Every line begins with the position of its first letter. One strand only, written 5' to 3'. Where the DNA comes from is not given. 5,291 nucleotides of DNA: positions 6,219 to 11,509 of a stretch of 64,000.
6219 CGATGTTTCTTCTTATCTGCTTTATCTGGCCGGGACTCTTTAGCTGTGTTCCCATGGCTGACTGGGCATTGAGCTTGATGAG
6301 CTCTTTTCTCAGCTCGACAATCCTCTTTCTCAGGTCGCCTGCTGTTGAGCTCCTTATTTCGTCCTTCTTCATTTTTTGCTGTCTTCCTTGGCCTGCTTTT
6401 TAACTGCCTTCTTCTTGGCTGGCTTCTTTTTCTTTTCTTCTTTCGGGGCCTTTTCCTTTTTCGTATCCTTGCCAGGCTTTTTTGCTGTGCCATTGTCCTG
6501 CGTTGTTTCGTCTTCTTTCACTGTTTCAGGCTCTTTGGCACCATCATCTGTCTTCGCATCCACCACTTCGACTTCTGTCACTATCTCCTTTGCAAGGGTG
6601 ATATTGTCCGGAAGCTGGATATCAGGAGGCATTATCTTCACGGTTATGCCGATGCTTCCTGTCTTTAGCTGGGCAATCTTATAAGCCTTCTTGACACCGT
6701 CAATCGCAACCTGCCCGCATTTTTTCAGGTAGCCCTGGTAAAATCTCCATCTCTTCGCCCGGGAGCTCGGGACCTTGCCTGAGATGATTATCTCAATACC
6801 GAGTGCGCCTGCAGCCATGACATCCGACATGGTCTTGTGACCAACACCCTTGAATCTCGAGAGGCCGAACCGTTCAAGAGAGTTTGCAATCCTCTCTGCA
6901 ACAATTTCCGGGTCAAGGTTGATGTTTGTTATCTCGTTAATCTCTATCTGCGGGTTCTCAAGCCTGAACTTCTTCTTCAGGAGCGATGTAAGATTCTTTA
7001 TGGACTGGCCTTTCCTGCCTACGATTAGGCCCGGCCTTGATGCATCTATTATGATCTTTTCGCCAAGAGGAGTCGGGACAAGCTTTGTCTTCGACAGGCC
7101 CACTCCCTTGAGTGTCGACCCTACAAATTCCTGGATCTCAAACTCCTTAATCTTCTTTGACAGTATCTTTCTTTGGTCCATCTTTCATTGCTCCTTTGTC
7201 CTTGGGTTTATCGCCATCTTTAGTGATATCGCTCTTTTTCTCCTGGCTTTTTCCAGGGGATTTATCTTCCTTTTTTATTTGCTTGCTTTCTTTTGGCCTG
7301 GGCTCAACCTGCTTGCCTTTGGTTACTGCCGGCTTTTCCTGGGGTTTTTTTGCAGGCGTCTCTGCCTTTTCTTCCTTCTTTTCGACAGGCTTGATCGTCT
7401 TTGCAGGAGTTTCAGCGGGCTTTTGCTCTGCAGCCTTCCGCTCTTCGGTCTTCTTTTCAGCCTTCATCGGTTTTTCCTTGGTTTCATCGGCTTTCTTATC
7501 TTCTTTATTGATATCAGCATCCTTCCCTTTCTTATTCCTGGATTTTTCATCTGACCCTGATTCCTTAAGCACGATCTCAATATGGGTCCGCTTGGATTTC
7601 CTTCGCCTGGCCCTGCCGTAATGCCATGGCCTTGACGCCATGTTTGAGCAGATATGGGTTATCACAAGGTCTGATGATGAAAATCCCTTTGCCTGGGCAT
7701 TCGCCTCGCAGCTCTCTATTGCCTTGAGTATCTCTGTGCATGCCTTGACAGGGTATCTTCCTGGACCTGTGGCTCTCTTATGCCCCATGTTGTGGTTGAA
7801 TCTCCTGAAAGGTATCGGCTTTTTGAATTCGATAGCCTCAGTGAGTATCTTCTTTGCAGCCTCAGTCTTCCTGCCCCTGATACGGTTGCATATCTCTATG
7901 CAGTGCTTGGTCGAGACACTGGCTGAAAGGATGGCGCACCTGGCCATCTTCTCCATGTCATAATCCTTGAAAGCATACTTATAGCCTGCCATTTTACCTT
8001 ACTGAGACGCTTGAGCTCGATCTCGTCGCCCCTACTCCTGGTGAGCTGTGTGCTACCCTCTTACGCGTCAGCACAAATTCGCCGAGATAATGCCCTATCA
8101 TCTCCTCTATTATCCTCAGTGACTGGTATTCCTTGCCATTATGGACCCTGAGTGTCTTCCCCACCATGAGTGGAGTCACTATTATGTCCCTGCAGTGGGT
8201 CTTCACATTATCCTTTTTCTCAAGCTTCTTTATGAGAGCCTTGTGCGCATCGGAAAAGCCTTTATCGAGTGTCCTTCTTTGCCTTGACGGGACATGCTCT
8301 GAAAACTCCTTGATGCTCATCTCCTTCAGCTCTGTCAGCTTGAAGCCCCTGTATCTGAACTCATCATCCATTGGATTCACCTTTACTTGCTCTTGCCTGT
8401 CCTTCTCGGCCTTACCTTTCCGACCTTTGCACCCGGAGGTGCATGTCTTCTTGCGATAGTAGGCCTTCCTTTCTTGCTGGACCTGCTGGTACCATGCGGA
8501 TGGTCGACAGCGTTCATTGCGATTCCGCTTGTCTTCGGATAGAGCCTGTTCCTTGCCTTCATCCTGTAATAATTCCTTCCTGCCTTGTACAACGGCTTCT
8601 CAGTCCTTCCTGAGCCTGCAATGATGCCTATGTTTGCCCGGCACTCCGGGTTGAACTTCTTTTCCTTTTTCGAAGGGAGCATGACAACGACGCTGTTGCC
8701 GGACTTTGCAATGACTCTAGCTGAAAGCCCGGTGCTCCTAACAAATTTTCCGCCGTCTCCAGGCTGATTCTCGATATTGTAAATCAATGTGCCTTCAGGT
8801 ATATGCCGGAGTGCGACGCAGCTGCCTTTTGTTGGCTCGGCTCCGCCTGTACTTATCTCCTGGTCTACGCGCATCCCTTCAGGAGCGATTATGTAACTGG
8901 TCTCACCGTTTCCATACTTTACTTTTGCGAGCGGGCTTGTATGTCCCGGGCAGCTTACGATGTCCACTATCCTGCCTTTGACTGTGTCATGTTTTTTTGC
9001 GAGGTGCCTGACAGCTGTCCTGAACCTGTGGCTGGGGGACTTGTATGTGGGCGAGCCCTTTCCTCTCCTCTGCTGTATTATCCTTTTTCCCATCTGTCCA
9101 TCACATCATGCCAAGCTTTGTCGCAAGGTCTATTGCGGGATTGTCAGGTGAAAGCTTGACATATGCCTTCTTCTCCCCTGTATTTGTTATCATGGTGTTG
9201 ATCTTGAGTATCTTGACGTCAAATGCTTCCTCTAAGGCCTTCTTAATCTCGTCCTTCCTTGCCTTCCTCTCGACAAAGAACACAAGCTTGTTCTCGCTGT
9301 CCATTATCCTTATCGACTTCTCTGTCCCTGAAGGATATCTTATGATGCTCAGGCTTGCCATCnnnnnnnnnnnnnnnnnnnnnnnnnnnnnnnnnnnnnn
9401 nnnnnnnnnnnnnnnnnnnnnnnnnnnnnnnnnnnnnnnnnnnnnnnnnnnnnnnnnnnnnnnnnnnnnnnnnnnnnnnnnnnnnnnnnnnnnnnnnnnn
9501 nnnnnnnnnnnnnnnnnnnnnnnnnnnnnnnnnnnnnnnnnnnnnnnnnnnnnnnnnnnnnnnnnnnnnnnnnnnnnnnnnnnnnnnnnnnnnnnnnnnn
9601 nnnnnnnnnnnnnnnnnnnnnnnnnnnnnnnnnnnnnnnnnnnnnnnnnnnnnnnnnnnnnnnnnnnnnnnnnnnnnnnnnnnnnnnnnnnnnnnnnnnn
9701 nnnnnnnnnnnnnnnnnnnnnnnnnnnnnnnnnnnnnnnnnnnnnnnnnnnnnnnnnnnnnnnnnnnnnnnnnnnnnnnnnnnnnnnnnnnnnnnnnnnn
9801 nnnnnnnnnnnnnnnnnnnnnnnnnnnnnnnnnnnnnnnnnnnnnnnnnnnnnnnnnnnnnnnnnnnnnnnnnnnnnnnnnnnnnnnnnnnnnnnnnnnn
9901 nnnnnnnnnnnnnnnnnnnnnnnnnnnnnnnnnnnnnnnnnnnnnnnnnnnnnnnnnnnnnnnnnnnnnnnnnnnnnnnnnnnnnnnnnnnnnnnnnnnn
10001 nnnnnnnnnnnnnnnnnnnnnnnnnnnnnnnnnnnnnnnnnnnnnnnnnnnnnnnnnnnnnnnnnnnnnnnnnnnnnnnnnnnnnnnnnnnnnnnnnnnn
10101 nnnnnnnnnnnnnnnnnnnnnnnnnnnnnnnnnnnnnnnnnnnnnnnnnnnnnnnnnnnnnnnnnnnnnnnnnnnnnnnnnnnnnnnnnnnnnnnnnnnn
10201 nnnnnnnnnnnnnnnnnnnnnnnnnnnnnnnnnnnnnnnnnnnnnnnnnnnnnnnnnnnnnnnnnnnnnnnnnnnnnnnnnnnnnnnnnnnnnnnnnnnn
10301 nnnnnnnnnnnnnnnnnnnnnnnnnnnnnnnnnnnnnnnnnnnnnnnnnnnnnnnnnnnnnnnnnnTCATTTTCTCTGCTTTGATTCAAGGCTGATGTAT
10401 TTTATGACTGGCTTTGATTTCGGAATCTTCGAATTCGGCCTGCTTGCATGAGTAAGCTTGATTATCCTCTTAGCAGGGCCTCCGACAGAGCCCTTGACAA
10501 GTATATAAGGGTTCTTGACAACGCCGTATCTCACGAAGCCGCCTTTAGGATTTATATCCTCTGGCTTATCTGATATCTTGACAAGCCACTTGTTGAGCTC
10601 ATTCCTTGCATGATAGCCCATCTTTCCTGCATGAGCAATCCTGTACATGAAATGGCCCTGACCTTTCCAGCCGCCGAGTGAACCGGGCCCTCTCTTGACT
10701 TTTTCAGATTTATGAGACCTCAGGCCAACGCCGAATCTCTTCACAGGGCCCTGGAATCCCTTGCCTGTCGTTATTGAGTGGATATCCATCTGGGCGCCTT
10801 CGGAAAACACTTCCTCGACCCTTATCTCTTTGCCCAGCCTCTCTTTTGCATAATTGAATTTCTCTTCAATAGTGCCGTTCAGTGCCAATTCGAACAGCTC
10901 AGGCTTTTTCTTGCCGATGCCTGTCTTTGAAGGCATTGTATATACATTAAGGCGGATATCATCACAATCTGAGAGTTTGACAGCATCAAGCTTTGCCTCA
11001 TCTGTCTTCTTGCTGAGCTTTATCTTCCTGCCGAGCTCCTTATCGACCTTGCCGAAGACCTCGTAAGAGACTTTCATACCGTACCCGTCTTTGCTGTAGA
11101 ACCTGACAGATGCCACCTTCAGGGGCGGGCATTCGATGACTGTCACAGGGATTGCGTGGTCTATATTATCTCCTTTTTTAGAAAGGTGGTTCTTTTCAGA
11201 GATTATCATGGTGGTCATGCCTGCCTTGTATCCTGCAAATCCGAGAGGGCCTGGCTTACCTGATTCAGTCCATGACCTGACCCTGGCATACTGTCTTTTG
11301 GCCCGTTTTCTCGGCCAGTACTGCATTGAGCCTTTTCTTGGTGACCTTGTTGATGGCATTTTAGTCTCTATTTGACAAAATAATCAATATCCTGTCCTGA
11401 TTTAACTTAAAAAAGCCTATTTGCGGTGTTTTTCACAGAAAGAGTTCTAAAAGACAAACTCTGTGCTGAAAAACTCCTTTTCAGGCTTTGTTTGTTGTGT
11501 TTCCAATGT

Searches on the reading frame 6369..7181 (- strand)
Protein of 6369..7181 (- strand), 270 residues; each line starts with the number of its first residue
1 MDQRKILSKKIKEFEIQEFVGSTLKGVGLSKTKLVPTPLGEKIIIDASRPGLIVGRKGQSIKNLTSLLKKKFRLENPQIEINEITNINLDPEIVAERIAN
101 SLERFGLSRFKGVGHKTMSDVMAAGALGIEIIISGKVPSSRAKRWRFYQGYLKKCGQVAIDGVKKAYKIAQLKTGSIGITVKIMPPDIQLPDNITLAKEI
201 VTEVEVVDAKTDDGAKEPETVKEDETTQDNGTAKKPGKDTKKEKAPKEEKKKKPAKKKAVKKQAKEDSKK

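Call 27: search_protein_families(library=pfam, proteins=[window:6369-7181:-], max_evalue=0.001)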
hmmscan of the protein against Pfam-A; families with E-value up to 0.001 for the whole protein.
window:6369-7181:- (270 aa): 2 families
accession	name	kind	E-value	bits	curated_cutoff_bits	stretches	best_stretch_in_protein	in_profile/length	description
PF00189.25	Ribosomal_S3_C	-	2.9e-14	53.8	34.1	1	108-183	9-83/83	Ribosomal protein S3, C-terminal domain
PF07650.23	KH_2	-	8.6e-12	45.2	22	1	15-82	1-69/78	KH domain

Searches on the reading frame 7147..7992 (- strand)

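Call 27: search_protein_families(library=pfam, proteins=[window:7147-7992:-], max_evalue=0.001)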
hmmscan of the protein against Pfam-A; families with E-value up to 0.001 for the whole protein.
window:7147-7992:- (281 aa): 1 family
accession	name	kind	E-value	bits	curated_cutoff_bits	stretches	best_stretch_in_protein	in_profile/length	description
PF00237.24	Ribosomal_L22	-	9.1e-14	51.9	28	1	24-143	6-104/104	Ribosomal protein L22p/L17e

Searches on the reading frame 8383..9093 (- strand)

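Call 27: search_protein_families(library=pfam, proteins=[window:8383-9093:-], max_evalue=0.001)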
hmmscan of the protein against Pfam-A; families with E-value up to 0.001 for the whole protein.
window:8383-9093:- (236 aa): 2 families
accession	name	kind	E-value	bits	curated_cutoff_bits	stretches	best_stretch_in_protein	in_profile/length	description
PF03947.24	Ribosomal_L2_C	-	2.1e-39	134.9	33.7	1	89-211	2-119/126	Ribosomal Proteins L2, C-terminal domain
PF00181.30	Ribosomal_L2_N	-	6.8e-07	29.7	23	1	21-80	16-75/77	Ribosomal Proteins L2, RNA binding N-terminal domain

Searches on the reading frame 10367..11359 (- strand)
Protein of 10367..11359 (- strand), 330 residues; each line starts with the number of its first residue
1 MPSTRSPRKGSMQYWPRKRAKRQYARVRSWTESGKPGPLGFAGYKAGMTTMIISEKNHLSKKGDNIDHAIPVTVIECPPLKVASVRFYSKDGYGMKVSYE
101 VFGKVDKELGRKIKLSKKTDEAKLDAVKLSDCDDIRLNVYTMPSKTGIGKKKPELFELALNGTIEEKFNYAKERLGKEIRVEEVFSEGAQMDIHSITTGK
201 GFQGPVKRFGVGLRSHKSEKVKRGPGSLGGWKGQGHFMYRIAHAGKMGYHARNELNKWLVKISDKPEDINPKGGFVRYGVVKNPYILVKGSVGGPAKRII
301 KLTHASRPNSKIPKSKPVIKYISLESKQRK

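Call 27: search_protein_families(library=pfam, proteins=[window:10367-11359:-], max_evalue=0.001)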
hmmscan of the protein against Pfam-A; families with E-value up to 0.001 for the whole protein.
window:10367-11359:- (330 aa): 1 family
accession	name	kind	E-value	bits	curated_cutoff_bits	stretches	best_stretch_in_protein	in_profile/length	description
PF00297.29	Ribosomal_L3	-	2.3e-65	221.4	22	1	5-328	7-368/369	Ribosomal protein L3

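Call 29: find_homologous_proteins(query=window:10367-11359:-, max_evalue=1e-30)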
Query window:10367-11359:- (330 aa): 7436 proteins with E <= 1e-30 among 8000 candidates; the best 120 are listed.
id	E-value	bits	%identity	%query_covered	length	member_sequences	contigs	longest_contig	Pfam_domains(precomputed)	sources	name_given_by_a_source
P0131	7.8e-219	743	100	100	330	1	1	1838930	PF00297.29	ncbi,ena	-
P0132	5.7e-194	662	87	100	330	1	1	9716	PF00297.29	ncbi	-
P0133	1.9e-150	519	68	100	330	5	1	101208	PF00297.29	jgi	jgi:large subunit ribosomal protein L3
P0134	1.4e-143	496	66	99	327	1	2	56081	PF00297.29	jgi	-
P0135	3.8e-143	495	68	100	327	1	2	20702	PF00297.29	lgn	-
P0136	1.6e-141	489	68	100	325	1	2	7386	PF00297.29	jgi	-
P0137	6.6e-139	481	64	100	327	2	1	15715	PF00297.29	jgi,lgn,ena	-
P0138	3.8e-137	475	63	100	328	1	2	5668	PF00297.29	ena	-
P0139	7.2e-135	467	65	99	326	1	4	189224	PF00297.29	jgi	-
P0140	1.6e-133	463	63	99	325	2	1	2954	PF00297.29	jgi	jgi:large subunit ribosomal protein L3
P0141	2.2e-131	456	63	99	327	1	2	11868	PF00297.29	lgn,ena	-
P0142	1.3e-129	450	61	99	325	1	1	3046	PF00297.29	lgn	-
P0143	2.2e-129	449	61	99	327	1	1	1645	PF00297.29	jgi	-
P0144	4.5e-129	448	63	96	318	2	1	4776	PF00297.29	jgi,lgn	-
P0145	1.7e-128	447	62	99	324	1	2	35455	PF00297.29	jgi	-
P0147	1.3e-127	444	62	99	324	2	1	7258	PF00297.29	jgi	jgi:large subunit ribosomal protein L3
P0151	1.0e-126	441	61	98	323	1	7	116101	PF00297.29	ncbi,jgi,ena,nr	ncbi:50S ribosomal protein L3 [Candidatus Woesearchaeota archaeon]|nr:50S ribosomal protein L3 [Cand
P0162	4.9e-124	432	60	98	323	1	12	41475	PF00297.29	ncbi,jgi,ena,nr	ncbi:50S ribosomal protein L3 [Candidatus Woesearchaeota archaeon]|nr:50S ribosomal protein L3 [Cand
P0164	9.3e-124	431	59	99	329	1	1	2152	PF00297.29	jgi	jgi:large subunit ribosomal protein L3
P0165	1.1e-123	431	60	96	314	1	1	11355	PF00297.29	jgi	jgi:large subunit ribosomal protein L3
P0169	2.4e-123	430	62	99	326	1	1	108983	PF00297.29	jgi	jgi:large subunit ribosomal protein L3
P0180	9.1e-123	428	58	99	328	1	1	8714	PF00297.29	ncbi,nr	ncbi:50S ribosomal protein L3 [Candidatus Woesearchaeota archaeon]|nr:50S ribosomal protein L3 [Cand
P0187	5.5e-122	425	59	98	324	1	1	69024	PF00297.29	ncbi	ncbi:MAG: 50S ribosomal protein L3 [Candidatus Woesearchaeota archaeon]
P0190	9.3e-122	424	59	98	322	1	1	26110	PF00297.29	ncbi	ncbi:MAG: 50S ribosomal protein L3 [Candidatus Woesearchaeota archaeon]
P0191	9.4e-122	424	62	99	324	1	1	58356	PF00297.29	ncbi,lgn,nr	ncbi:MAG: 50S ribosomal protein L3 [Nanoarchaeota archaeon]|nr:50S ribosomal protein L3 [Nanoarchaeo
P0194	3.0e-121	423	58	99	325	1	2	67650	PF00297.29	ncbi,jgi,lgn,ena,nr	ncbi:50S ribosomal protein L3 [Candidatus Woesearchaeota archaeon CG10_big_fil_rev_8_21_14_0_10_44_1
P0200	1.7e-120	420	59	99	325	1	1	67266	PF00297.29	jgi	jgi:large subunit ribosomal protein L3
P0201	1.7e-120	420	60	98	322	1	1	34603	PF00297.29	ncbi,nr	ncbi:50S ribosomal protein L3 [Candidatus Woesearchaeota archaeon]|nr:50S ribosomal protein L3 [Cand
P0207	3.2e-120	419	60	99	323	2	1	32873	PF00297.29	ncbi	ncbi:MAG: 50S ribosomal protein L3 [Candidatus Woesearchaeota archaeon]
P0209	3.5e-120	419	59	99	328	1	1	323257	PF00297.29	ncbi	ncbi:50S ribosomal protein L3 [Nanoarchaeota archaeon]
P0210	3.7e-120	419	59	98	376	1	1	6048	PF00297.29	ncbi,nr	ncbi:50S ribosomal protein L3 [Candidatus Woesearchaeota archaeon]|nr:50S ribosomal protein L3 [Cand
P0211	4.1e-120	419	59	98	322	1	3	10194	PF00297.29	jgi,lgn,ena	jgi:large subunit ribosomal protein L3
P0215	5.7e-120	418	59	99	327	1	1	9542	PF00297.29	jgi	jgi:large subunit ribosomal protein L3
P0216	5.8e-120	418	58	99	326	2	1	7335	PF00297.29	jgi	jgi:large subunit ribosomal protein L3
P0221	9.6e-120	418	59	99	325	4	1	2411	PF00297.29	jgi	jgi:large subunit ribosomal protein L3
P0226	1.5e-119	417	59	99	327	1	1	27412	PF00297.29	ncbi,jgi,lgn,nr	ncbi:50S ribosomal protein L3 [Candidatus Woesearchaeota archaeon CG10_big_fil_rev_8_21_14_0_10_34_8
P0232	2.1e-119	417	58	99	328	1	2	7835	PF00297.29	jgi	jgi:large subunit ribosomal protein L3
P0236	3.2e-119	416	58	98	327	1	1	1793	PF00297.29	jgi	jgi:large subunit ribosomal protein L3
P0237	3.6e-119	416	58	99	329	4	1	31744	PF00297.29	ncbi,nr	ncbi:50S ribosomal protein L3 [Candidatus Woesearchaeota archaeon]|nr:50S ribosomal protein L3 [Cand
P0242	6.0e-119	415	58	99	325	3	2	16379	PF00297.29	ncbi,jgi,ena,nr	ncbi:50S ribosomal protein L3 [Candidatus Woesearchaeota archaeon]|nr:50S ribosomal protein L3 [Cand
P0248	9.2e-119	414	58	99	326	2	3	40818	PF00297.29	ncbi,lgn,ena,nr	ncbi:50S ribosomal protein L3 [Candidatus Woesearchaeota archaeon]|nr:50S ribosomal protein L3 [Cand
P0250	1.2e-118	414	56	98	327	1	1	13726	PF00297.29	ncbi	ncbi:50S ribosomal protein L3 [Thermoproteota archaeon]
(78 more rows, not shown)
